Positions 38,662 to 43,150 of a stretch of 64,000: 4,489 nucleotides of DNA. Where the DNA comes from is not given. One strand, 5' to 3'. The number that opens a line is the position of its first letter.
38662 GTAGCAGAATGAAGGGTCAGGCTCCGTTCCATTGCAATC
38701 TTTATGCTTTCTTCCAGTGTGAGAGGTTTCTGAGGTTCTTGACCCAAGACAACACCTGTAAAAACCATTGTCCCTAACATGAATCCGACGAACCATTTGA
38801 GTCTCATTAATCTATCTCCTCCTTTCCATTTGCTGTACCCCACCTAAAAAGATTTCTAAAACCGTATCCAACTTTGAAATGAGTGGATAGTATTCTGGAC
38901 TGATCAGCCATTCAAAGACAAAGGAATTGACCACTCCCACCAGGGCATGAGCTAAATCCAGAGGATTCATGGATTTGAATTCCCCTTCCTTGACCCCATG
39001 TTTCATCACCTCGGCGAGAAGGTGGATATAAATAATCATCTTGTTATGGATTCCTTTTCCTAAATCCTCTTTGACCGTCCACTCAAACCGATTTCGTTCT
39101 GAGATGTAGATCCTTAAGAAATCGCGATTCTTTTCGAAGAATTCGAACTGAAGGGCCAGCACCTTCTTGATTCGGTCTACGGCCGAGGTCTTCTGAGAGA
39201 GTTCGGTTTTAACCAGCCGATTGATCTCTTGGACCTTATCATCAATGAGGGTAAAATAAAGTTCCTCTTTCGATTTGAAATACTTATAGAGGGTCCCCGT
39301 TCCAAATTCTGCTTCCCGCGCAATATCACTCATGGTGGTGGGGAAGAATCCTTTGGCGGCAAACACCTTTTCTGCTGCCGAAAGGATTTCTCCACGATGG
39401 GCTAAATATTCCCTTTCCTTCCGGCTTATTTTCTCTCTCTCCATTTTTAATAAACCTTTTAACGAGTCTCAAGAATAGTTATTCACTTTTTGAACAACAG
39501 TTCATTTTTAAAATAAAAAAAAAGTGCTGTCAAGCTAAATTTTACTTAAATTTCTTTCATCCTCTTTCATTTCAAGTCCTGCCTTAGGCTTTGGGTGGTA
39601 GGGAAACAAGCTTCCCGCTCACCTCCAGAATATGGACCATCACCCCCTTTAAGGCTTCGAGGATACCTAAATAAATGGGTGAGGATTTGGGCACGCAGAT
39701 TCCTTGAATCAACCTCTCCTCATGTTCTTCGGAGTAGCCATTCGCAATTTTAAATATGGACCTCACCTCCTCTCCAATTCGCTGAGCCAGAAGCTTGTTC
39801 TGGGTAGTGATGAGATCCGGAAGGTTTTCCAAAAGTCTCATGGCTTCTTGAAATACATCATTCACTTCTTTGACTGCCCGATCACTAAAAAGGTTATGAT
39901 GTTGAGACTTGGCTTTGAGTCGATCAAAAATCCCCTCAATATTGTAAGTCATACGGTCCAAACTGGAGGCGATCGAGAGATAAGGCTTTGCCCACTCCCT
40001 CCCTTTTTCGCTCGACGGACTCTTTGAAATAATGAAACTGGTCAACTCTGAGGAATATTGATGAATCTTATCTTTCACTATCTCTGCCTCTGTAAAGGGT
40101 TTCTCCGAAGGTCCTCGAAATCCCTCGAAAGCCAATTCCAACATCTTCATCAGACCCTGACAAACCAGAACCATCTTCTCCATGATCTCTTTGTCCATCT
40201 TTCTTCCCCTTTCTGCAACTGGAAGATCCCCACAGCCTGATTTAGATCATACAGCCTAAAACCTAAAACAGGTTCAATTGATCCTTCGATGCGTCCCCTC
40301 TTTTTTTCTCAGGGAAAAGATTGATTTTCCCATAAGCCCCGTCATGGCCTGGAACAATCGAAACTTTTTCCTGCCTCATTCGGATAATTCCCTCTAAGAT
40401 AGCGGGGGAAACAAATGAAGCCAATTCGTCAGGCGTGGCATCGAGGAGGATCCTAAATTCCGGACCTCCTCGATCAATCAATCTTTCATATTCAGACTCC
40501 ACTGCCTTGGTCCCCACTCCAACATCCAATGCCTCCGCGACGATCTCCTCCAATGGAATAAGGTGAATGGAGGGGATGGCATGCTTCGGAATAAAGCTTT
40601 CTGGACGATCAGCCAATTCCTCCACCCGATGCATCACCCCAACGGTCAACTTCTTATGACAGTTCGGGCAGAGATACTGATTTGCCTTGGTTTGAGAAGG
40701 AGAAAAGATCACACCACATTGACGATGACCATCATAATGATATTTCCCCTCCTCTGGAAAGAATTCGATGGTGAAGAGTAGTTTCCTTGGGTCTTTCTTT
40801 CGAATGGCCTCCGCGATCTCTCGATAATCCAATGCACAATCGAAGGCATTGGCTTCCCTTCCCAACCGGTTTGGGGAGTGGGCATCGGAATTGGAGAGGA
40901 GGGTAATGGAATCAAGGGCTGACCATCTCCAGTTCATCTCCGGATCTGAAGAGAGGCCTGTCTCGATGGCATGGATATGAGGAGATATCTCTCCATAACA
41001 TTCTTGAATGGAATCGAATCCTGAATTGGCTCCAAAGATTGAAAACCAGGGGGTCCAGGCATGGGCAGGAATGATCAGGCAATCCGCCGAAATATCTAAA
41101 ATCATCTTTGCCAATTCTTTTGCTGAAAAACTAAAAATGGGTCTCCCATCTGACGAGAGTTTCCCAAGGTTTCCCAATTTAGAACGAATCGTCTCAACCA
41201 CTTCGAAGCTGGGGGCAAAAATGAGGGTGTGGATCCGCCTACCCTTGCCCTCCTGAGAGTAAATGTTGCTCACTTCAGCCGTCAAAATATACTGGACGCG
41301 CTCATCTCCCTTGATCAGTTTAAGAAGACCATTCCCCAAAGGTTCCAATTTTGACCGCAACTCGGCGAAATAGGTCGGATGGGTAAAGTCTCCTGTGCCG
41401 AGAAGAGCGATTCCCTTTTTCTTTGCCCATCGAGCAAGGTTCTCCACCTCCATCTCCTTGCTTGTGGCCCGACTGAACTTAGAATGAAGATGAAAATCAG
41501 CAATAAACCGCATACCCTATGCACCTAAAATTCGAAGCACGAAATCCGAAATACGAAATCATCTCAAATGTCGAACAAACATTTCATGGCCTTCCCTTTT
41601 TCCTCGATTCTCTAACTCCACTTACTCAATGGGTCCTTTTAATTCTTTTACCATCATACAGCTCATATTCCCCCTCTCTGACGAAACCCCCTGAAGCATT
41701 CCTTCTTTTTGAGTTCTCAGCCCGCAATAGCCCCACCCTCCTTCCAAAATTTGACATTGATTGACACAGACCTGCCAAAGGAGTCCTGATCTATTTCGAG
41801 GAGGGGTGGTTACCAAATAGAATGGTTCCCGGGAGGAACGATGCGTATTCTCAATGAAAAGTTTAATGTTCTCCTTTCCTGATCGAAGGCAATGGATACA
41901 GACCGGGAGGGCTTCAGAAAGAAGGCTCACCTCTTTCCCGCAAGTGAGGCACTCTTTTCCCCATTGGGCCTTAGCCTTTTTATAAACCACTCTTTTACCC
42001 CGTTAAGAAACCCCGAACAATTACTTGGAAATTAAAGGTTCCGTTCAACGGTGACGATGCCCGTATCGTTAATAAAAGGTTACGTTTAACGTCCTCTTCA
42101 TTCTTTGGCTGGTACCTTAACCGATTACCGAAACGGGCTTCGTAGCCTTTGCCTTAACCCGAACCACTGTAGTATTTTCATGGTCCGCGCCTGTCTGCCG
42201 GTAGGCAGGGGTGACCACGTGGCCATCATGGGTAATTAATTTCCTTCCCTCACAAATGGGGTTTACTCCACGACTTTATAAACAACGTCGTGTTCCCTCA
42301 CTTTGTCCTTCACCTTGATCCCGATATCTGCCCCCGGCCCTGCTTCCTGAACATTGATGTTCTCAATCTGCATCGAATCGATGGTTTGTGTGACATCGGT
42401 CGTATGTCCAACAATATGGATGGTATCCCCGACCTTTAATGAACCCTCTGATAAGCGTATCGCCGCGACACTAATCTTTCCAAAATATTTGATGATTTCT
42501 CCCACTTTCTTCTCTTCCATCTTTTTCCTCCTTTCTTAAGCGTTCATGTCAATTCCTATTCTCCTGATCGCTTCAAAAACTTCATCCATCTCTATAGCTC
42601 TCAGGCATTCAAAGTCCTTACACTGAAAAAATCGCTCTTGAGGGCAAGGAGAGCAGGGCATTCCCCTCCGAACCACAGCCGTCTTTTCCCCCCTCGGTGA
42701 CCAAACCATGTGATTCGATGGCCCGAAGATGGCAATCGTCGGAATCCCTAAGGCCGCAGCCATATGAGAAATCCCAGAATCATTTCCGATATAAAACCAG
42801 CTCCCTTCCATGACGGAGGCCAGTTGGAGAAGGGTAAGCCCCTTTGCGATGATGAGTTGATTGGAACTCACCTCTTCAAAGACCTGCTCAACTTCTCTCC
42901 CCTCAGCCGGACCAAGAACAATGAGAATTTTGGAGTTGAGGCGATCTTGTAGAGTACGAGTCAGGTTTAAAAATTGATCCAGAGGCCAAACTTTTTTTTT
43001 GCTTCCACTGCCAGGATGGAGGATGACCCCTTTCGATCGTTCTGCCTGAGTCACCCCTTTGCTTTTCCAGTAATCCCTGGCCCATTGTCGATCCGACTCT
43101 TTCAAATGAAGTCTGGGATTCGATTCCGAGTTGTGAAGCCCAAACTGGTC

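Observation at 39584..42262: Poorly characterised gene group: PhoU-like helical protein, EndoQ-like PHP nuclease, radical-SAM-like Cys-rich fragment and a 272-bp structured spacer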

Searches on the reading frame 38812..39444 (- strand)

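Call 3: search_protein_families(library=pfam, proteins=[window:38812-39444:-], max_evalue=0.01)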
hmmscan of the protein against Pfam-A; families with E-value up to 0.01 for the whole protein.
window:38812-39444:- (210 aa): 5 families
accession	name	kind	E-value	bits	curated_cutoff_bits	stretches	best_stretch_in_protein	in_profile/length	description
PF00440.29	TetR_N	-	1.5e-16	60.3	24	1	20-63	1-44/47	Bacterial regulatory proteins, tetR family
PF08359.16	TetR_C_4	-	1.3e-07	32.3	21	1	70-201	4-132/133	YsiA-like protein, C-terminal region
PF17932.6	TetR_C_24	-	5.3e-06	27.1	26.4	1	86-175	2-87/114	Tetracyclin repressor-like, C-terminal domain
PF17938.6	TetR_C_29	-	0.00041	20.9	26.2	1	89-168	2-80/119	Tetracyclin repressor-like, C-terminal domain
PF17935.6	TetR_C_27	-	0.0033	18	26.1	1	140-177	49-86/106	Tetracyclin repressor-like, C-terminal domain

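Call 4: search_protein_families(library=ncbifam, proteins=[window:38812-39444:-], max_evalue=0.01)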
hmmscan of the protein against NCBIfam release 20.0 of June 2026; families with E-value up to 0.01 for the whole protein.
window:38812-39444:- (210 aa): 24 families
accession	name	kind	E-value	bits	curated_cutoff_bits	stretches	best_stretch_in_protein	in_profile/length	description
NF053878.1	FATransRegFadRBac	equivalog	1.6e-27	96.6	200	1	19-204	7-189/190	fatty acid metabolism transcriptional regulator FadR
NF051852.1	efflux_TF_MtrR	exception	2.6e-14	53.5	280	1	11-205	6-203/205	multidrug efflux system transcriptional repressor MtrR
NF053731.1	TransRegFasRMycb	equivalog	2.9e-14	53.3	330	1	15-133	11-129/199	HTH-type transcriptional activator FasR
NF041196.1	ScbR_bind_reg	equivalog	1.1e-12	48.5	150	1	17-171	8-157/191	ScbR family autoregulator-binding transcription factor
NF007430.0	PRK09975.1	equivalog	7.8e-12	44.8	274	1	10-192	6-190/220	acrEF/envCD operon transcriptional regulator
TIGR03968.1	mycofact_TetR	equivalog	9.1e-11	41.7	224.9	1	9-106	3-98/190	mycofactocin system transcriptional regulator MftR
TIGR03384.1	betaine_BetI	equivalog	1.7e-10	40.9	201.3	1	16-107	9-100/189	choline-binding transcriptional repressor BetI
NF050111.1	TransRegSACE7040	equivalog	7.1e-10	39.1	250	1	17-174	3-154/186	SACE_7040 family transcriptional regulator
NF007015.0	PRK09480.1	equivalog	2.5e-09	37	120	1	12-121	7-116/197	nucleoid occlusion factor SlmA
TIGR03613.1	RutR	equivalog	2.7e-09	37.2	368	1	9-168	2-156/202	pyrimidine utilization regulatory protein R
NF001978.0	PRK00767.1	equivalog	3.8e-09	36.6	118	1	17-109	11-104/197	transcriptional regulator BetI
NF011572.0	PRK14996.1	equivalog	4.2e-09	36.6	144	1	16-172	9-159/192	TetR family transcriptional regulator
NF007949.0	PRK10668.1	equivalog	4e-08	33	271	1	14-201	10-200/216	multidrug efflux transporter transcriptional repressor AcrR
NF033703.1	transcr_KstR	equivalog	6.7e-08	32.3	280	1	17-99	9-91/185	cholesterol catabolism transcriptional regulator KstR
TIGR02366.1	DHAK_reg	equivalog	1.6e-07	31.5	129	1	20-122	8-104/176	dihydroxyacetone kinase transcriptional activator DhaS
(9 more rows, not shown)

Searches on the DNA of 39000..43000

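Call 7: search_rna_families(source=window, start=39000, end=43000, threshold=evalue, max_evalue=1, show_alignments=3)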
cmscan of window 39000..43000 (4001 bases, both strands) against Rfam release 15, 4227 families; matches with E-value up to 1: 1.
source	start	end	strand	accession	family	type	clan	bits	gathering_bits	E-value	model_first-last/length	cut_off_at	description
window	40972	41033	+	RF00274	SNORD57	Gene; snRNA; snoRNA; CD-box;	CL00058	22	47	0.35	1-72/72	no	Small nucleolar RNA SNORD57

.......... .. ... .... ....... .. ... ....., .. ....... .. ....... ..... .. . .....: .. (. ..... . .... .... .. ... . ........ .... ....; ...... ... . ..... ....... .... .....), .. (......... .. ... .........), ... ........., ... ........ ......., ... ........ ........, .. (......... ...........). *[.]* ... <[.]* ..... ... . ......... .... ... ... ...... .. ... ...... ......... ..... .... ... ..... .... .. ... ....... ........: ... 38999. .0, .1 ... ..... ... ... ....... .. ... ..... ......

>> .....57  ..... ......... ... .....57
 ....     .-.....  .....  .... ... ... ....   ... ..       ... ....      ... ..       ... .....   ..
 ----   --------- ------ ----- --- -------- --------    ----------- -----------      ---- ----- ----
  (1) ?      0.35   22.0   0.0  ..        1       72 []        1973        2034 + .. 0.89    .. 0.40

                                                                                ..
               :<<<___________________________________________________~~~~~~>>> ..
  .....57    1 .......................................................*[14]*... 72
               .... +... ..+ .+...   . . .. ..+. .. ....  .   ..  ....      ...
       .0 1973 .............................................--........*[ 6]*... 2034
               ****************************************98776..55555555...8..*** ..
